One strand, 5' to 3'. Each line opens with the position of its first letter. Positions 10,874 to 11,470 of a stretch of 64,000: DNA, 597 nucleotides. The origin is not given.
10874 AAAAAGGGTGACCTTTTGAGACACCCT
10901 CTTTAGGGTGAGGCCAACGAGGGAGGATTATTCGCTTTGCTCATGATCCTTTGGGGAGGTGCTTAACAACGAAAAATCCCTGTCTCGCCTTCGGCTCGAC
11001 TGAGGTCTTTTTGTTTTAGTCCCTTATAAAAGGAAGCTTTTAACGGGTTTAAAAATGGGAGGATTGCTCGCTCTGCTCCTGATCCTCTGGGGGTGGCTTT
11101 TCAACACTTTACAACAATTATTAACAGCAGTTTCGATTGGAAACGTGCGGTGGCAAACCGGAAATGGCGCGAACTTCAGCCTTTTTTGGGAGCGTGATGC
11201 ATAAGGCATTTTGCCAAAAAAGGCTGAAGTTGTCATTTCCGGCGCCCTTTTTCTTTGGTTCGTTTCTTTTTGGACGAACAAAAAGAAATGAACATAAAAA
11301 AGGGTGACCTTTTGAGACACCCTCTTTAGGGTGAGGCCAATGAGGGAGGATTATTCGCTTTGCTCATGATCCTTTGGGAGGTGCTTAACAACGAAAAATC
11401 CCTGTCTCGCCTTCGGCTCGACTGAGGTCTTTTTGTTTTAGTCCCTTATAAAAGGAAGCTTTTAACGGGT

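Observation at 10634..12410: Four-copy tandem array of a 249-nt hairpin-dense element next to the initiator tRNA: candidate novel structured RNA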

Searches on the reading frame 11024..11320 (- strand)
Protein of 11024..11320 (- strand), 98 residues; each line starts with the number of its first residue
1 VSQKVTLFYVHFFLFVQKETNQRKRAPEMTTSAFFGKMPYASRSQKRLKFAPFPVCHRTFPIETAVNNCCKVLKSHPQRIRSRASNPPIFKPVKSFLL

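Call 30: find_homologous_proteins(query=window:11024-11320:-, max_evalue=0.001)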
Query window:11024-11320:- (98 aa): 19 proteins with E <= 0.001 among 22 candidates.
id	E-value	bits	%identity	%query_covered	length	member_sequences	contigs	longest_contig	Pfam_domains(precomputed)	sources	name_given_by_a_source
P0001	1.8e-31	126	84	74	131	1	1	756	-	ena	-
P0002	5.0e-27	112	83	65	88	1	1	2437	-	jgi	jgi:hypothetical protein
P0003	9.0e-25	105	87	61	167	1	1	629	-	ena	-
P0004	1.1e-24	105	96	52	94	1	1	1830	-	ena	-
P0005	2.4e-23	100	86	51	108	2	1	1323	-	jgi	-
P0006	6.7e-23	99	84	60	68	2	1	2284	-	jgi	jgi:hypothetical protein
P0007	4.8e-22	96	88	44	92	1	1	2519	-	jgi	jgi:hypothetical protein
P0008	1.4e-21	95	64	82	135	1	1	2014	-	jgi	jgi:hypothetical protein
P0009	3.6e-20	90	75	60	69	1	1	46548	-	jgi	jgi:hypothetical protein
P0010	2.9e-12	65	61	58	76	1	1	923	-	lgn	-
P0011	4.3e-11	61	88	40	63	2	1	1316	-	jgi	-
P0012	1.0e-9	57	45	80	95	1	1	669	-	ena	-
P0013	1.8e-9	56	78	40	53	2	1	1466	-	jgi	-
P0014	2.4e-9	55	85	35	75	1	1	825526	-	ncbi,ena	-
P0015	2.7e-9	55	90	32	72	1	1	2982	-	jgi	jgi:hypothetical protein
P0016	7.7e-7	47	47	59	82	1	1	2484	-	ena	-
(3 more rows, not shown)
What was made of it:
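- A search with the spurious ORF that gene callers read across the core found 19 more (call 30).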

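Call 31: find_encoding_contigs(protein=P0014, flank=10000, max_places=4)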
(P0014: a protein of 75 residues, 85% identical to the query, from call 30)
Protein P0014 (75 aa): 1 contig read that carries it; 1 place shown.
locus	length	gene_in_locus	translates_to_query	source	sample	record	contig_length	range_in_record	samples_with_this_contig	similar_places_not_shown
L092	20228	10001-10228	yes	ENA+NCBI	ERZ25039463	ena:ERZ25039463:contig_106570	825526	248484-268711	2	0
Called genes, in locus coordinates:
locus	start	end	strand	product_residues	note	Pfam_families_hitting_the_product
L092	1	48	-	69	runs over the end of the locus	-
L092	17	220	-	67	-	-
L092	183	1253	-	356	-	-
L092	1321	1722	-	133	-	PF12705:PDDEXK_1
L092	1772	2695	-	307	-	PF12705:PDDEXK_1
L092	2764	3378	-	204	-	-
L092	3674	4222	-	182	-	-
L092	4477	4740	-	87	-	PF16199:Radical_SAM_C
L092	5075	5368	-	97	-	-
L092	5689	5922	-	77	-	-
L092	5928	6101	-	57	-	-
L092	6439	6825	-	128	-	-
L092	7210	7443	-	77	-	PF00580:UvrD-helicase (weak)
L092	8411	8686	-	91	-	PF00580:UvrD-helicase, PF13245:AAA_19 (weak)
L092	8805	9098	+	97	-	PF02540:NAD_synthase, PF03054:tRNA_Me_trans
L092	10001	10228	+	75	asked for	-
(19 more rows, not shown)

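Call 32: find_encoding_contigs(protein=P0009, flank=10000, max_places=4)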
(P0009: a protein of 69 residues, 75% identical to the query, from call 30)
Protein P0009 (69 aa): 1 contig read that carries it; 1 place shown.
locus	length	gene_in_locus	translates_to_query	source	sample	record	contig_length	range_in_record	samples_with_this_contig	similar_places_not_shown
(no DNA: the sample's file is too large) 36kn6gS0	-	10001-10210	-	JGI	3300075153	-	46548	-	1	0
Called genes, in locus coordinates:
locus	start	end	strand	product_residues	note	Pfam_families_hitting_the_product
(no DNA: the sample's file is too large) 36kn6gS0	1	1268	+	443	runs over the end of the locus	-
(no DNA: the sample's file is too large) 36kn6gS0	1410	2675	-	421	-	PF00144:Beta-lactamase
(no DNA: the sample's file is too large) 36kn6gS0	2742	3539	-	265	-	PF14258:DUF4350 (weak)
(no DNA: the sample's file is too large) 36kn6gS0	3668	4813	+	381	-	PF04616:Glyco_hydro_43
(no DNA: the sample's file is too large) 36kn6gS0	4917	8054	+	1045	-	PF17132:Glyco_hydro_106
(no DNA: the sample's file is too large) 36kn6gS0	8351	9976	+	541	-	PF03349:Toluene_X, PF10677:DUF2490 (faint)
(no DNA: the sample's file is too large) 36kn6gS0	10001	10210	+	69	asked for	-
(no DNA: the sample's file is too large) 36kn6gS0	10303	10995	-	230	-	-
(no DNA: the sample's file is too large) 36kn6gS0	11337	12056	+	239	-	PF01895:PhoU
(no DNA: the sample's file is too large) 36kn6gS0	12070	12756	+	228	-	PF00072:Response_reg, PF00486:Trans_reg_C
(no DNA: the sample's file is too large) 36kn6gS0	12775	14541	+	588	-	PF00512:HisKA, PF02518:HATPase_c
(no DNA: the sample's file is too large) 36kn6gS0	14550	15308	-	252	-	PF00005:ABC_tran, PF02463:SMC_N, PF13304:AAA_21 (faint)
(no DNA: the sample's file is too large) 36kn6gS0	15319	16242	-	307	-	PF00528:BPD_transp_1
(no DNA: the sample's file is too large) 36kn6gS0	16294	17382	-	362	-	PF00528:BPD_transp_1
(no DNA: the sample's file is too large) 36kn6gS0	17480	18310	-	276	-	PF12849:PBP_like_2, PF12727:PBP_like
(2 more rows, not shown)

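Call 33: find_encoding_contigs(protein=P0012, flank=3000, max_places=3)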
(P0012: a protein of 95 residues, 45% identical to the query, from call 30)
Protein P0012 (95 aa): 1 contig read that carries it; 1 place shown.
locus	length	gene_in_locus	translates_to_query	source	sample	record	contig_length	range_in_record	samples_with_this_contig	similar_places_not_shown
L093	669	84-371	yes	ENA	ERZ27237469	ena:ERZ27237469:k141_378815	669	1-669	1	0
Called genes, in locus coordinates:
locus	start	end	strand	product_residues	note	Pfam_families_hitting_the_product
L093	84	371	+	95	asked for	-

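Call 34: find_encoding_contigs(protein=P0016, flank=3000, max_places=3)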
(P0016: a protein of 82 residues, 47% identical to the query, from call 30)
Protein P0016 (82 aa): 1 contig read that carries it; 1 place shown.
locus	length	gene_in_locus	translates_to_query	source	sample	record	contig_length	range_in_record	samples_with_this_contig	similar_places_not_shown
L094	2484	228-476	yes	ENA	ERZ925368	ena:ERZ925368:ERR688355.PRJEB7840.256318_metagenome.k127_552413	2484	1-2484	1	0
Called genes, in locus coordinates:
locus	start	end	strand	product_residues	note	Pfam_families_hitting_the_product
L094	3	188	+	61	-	?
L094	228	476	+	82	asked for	-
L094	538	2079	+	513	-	PF05598:DUF772, PF01609:DDE_Tnp_1, PF13751:DDE_Tnp_1_6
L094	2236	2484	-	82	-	?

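Call 35: find_encoding_contigs(protein=P0010, flank=3000, max_places=3)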
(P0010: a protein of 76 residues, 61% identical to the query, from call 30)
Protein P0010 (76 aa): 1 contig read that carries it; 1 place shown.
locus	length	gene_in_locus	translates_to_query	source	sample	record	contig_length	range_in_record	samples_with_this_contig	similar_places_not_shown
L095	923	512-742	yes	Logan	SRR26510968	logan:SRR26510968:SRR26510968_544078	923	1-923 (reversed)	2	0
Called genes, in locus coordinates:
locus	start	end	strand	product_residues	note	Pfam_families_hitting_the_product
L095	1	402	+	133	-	?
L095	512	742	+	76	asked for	-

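Call 36: find_encoding_contigs(protein=P0001, flank=3000, max_places=3)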
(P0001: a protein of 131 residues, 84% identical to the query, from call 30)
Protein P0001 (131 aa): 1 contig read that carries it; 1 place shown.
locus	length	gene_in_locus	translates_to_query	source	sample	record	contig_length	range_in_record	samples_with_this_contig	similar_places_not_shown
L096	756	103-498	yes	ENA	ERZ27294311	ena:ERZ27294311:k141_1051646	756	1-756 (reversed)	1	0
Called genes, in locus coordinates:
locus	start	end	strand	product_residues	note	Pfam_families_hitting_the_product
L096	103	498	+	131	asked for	-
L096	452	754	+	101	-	?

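Call 39: search_protein_families(library=ncbifam, proteins=[L094:538-2076:+])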
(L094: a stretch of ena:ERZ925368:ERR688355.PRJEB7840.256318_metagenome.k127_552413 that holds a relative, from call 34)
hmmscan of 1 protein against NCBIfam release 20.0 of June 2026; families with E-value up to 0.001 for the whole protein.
L094:538-2076:+ (513 aa): 6 families
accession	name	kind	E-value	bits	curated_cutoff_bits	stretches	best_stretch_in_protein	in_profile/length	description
NF033551.1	transpos_IS1182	equivalog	2.5e-139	465.3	270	1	13-510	2-486/488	IS1182 family transposase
NF033581.1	transpos_IS5_4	equivalog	4.9e-19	68.8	140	2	47-363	18-230/285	IS5 family transposase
NF033593.1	transpos_ISNCY_1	equivalog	6.8e-13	48.1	325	1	205-352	226-372/444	ISNCY family transposase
NF033578.1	transpos_IS5_1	equivalog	8.4e-08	31.7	275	1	290-347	290-348/419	IS5 family transposase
NF033559.2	transpos_IS1634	equivalog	2.6e-05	23.4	100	1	303-385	188-267/483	IS1634 family transposase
NF033579.1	transpos_IS5_2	equivalog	0.00014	21.4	140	1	290-371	148-229/289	IS5 family transposase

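Call 40: search_protein_families(library=pfam, proteins=[L094:538-2076:+])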
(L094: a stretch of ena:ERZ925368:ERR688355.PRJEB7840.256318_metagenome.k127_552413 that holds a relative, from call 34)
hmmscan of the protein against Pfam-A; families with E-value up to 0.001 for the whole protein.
L094:538-2076:+ (513 aa): 3 families
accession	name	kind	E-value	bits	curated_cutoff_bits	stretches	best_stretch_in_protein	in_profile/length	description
PF13751.12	DDE_Tnp_1_6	-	2.2e-33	115.6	25.1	1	385-509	1-124/125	Transposase DDE domain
PF05598.16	DUF772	-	4.4e-21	75.1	23.1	1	58-128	1-74/74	Transposase domain (DUF772)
PF01609.27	DDE_Tnp_1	-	1.4e-15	58.1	23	1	259-506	5-200/200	Transposase DDE domain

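Call 43: search_dna_similar(query=L094:538-2076:+, collection=plasmids, mode=protein, max_rows=15)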
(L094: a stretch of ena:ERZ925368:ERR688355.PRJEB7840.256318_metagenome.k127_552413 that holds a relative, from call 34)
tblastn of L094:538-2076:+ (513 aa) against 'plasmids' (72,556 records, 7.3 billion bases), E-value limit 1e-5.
Records with a match: 2329; places in all: 2724; records where one place covers at least 80% of the query: 421.
Best place of each record, by identity: <60% 2329.
By first word of the organism name: Klebsiella 604; Enterococcus 465; Bacillus 153; Staphylococcus 139; Enterobacter 119; Citrobacter 93; Escherichia 81; Pseudomonas 52; Agrobacterium 46; Ralstonia 39; and 150 more.
By predicted mobility (MOB-suite, as given by PLSDB): conjugative 1144; non-mobilizable 700; mobilizable 485.
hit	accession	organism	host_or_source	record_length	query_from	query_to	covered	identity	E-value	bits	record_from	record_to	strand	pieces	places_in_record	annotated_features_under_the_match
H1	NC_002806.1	Microscilla sp. PRE1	-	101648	6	513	99%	59.9%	0e+0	609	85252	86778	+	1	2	IS1182-like element ISMsp1 family transposase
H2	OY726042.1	Phocaeicola massiliensis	-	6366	7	511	98%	51.9%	8e-168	528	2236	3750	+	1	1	record has no annotation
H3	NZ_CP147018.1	Bernardetia sp. Wsw4-3y2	Red alga,Red algae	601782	6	512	99%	48.2%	3e-146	471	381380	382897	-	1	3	IS1182 family transposase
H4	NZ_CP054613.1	Paenibacillus cellulosilyticus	cell culture,soil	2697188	8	511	98%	48.1%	2e-143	462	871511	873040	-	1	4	none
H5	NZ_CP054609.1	Paenibacillus cellulosilyticus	cell culture,soil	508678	8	511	98%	47.8%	6e-142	458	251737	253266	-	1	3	IS1182 family transposase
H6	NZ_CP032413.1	Paenibacillus lautus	single colony,Tattoo ink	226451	9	508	96%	46.3%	1e-114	440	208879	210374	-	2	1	none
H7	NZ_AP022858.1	Bacillus cereus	-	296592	8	508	98%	43.2%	5e-122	401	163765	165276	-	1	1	IS1182-like element ISBce1 family transposase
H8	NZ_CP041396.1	Bacteroides ovatus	Homo sapiens,cell culture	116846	6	512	99%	41.3%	2e-125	410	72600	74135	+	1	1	IS1182-like element ISBf3 family transposase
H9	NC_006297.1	Bacteroides fragilis YCH46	-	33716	6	512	99%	41.1%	3e-125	410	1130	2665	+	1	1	IS1182-like element ISBf3 family transposase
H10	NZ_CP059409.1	Bacteroides sp. CACC 737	Cat,single cell,feces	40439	6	512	99%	40.9%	2e-125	410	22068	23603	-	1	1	IS1182 family transposase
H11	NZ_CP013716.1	Staphylococcus equorum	cell,Saeu-jeotgal, salted fermented food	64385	8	511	98%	37.7%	4e-97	329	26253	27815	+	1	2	IS1182 family transposase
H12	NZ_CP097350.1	Cytobacillus pseudoceanisediminis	cell culture,hot underground spring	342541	5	512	99%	37.3%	4e-99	335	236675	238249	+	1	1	IS1182 family transposase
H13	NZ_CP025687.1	Enterococcus faecium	cell culture,Korean adult feces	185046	8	508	98%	36.9%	1e-83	290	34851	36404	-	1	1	IS1182 family transposase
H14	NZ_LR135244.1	Enterococcus faecium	-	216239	8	508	98%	36.9%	1e-83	290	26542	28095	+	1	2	IS1182 family transposase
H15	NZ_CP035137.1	Enterococcus faecium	cell culture,food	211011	8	508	98%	36.7%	1e-83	290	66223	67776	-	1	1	IS1182 family transposase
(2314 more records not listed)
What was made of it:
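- Closest known: ISMsp1. Same: Its transposase is 60% identical to the transposases attached to the core's homologues (call 43).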

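Call 45: get_annotated_region(hit=H1, flank=1000)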
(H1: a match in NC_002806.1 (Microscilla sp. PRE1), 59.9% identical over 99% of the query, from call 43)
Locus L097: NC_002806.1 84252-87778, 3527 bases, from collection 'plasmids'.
description: Microscilla sp. PRE1 plasmid pSD15, complete sequence
organism: Microscilla sp. PRE1 (NCBI taxid 155537)
taxonomy: Bacteria; Bacteroidota; Cytophagia; Cytophagales; Microscillaceae; Microscilla; Microscilla sp. PRE1
host: -; source: -; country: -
typing (MOB-suite, as given by PLSDB): mobilizable; replicon rep_cluster_217; relaxase MOBP
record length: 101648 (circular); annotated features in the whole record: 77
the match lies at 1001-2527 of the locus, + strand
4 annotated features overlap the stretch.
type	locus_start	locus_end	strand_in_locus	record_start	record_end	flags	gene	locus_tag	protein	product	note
CDS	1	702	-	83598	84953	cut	-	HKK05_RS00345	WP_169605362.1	hypothetical protein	-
CDS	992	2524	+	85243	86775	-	-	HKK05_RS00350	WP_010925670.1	IS1182-like element ISMsp1 family transposase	-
CDS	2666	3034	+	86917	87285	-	-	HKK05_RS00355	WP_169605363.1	hypothetical protein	-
CDS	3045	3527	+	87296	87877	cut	-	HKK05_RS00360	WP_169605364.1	HNH endonuclease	-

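Call 59: find_homologous_proteins(query=L094:538-2076:+, max_evalue=1e-100)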
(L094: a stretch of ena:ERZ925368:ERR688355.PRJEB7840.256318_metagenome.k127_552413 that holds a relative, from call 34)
Query L094:538-2076:+ (513 aa): 7665 proteins with E <= 1e-100 among 8000 candidates; the best 120 are listed.
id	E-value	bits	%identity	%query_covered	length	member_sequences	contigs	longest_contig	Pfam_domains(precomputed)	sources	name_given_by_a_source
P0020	0.0e+0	1162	100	100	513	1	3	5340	PF01609.28,PF13751.13,PF05598.17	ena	-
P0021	0.0e+0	1101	100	95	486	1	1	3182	PF01609.28,PF13751.13,PF05598.17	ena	-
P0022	0.0e+0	1048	90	100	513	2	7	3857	PF01609.28,PF13751.13,PF05598.17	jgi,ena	jgi:transposase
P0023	0.0e+0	1046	90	100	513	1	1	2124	PF01609.28,PF13751.13,PF05598.17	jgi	-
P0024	0.0e+0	1039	89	100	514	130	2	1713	PF01609.28,PF13751.13,PF05598.17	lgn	-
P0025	0.0e+0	1039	88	100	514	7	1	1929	PF01609.28,PF13751.13,PF05598.17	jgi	jgi:transposase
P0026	0.0e+0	1038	88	100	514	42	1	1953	PF01609.28,PF13751.13,PF05598.17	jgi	jgi:transposase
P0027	0.0e+0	1036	89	100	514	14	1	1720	PF01609.28,PF13751.13,PF05598.17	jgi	jgi:transposase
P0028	0.0e+0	1034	88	100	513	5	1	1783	PF01609.28,PF13751.13,PF05598.17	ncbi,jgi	-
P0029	0.0e+0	1034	88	99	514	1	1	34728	PF01609.28,PF13751.13,PF05598.17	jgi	jgi:transposase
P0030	0.0e+0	1034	88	100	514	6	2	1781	PF01609.28,PF13751.13,PF05598.17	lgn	-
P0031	0.0e+0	1029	87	100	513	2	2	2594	PF01609.28,PF13751.13,PF05598.17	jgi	-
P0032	0.0e+0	1029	87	100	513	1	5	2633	PF01609.28,PF13751.13,PF05598.17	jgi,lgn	-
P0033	0.0e+0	1028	87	100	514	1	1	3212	PF01609.28,PF13751.13,PF05598.17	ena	-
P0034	0.0e+0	1027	87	100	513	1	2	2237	PF01609.28,PF13751.13,PF05598.17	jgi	-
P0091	1.7e-294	995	84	100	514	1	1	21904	PF01609.28,PF13751.13,PF05598.17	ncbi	-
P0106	2.9e-287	971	87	95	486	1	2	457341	PF01609.28,PF13751.13,PF05598.17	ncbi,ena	-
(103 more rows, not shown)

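Call 60: find_encoding_contigs(protein=P0106, flank=2000, max_places=3)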
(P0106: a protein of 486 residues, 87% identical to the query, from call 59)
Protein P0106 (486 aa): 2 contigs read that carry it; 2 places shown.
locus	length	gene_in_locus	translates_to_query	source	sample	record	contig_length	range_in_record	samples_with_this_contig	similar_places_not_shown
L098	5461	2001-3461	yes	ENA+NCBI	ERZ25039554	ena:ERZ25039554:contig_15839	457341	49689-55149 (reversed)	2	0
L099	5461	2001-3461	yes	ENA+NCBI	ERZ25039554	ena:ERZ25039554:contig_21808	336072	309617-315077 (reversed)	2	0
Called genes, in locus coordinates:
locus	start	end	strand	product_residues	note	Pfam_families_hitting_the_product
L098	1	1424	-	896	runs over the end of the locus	PF00133:tRNA-synt_1, PF09334:tRNA-synt_1g, PF13603:tRNA-synt_1_2, PF00133:tRNA-synt_1 (weak), PF08264:Anticodon_1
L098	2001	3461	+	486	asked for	PF05598:DUF772, PF01609:DDE_Tnp_1, PF13751:DDE_Tnp_1_6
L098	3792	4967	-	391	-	PF08517:AXH, PF07591:PT-HINT (faint)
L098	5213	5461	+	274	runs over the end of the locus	-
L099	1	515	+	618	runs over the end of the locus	PF00890:FAD_binding_2 (weak), PF01266:DAO (weak), PF12831:FAD_oxidored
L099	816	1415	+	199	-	-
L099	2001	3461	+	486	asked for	PF05598:DUF772, PF01609:DDE_Tnp_1, PF13751:DDE_Tnp_1_6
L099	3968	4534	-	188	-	-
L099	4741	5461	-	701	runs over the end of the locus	PF14559:TPR_19 (faint), PF07719:TPR_2 (faint), PF13431:TPR_17 (faint), PF13428:TPR_14 (faint), PF12895:ANAPC3 (weak)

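Call 61: find_encoding_contigs(protein=P0029, flank=2000, max_places=3)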
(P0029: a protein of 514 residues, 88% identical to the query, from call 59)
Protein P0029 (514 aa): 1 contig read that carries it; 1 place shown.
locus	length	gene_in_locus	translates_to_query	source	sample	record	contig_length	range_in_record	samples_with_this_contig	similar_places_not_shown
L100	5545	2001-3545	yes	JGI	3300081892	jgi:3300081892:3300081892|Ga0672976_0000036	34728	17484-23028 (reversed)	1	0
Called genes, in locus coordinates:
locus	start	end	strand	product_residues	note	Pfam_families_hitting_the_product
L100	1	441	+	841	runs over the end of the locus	PF00521:DNA_topoisoIV, PF03989:DNA_gyraseA_C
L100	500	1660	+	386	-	PF07719:TPR_2 (faint), PF13174:TPR_6 (faint), PF13176:TPR_7 (faint), PF13181:TPR_8 (faint), PF13424:TPR_12 (faint), PF13428:TPR_14 (faint), PF13432:TPR_16 (faint), PF14559:TPR_19 (weak), +5 more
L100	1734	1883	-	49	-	-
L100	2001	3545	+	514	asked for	PF05598:DUF772, PF01609:DDE_Tnp_1, PF13751:DDE_Tnp_1_6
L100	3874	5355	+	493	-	PF01266:DAO (weak), PF01593:Amino_oxidase, PF03486:HI0933_like (faint), PF07992:Pyr_redox_2 (faint), PF13450:NAD_binding_8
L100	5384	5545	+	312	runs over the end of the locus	PF00494:SQS_PSY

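Call 62: find_encoding_contigs(protein=P0091, flank=2000, max_places=3)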
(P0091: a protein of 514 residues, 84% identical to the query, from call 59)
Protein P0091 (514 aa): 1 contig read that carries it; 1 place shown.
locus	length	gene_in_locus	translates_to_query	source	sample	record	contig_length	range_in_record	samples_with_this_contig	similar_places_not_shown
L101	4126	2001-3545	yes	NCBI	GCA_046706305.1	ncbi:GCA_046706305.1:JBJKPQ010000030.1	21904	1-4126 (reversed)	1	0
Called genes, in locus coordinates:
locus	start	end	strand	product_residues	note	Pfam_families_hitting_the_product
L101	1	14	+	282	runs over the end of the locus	PF19089:DUF5777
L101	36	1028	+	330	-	PF03264:Cytochrom_NNT (faint), PF14522:Cytochrome_C7 (faint), PF22113:Mtrc-MtrF_II-IV_dom (faint), PF09699:Paired_CXXCH_1 (faint), PF14537:Cytochrom_c3_2 (weak)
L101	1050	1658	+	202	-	PF01292:Ni_hydr_CYTB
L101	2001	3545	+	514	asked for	PF05598:DUF772, PF01609:DDE_Tnp_1, PF13751:DDE_Tnp_1_6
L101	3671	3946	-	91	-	-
